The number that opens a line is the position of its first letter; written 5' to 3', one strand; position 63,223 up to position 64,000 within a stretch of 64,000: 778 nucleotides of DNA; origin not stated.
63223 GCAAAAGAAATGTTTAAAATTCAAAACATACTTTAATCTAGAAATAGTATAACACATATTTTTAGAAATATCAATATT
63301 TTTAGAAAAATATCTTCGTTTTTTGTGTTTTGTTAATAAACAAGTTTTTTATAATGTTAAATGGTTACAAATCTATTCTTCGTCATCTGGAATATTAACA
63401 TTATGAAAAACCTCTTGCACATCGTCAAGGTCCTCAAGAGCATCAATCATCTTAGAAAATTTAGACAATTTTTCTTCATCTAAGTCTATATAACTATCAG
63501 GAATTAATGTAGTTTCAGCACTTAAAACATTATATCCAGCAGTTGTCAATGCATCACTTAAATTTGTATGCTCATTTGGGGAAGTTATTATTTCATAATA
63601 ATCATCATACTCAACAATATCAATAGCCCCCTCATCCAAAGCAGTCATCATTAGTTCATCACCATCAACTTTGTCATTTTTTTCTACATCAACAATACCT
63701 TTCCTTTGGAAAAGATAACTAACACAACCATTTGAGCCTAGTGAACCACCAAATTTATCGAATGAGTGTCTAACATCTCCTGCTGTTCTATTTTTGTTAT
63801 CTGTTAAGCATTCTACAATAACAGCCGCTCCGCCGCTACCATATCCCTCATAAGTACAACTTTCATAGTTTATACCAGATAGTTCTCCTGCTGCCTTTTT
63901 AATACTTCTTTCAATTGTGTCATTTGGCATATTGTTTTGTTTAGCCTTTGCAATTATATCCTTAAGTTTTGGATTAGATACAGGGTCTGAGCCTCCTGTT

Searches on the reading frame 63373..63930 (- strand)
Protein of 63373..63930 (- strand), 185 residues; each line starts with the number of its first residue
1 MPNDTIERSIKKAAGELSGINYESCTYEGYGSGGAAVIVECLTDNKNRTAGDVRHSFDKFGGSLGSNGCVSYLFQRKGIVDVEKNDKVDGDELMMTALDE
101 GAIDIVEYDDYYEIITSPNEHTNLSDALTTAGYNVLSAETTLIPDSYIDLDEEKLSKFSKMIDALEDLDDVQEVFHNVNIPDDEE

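Call 48: find_encoding_contigs(protein=window:63373-63930:-, flank=10000, max_places=3)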
Protein window:63373-63930:- (185 aa): no gene with exactly this product is on record in the collection.
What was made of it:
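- Tried and rejected: The look-up of the right-most window protein was not on record (call 48).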
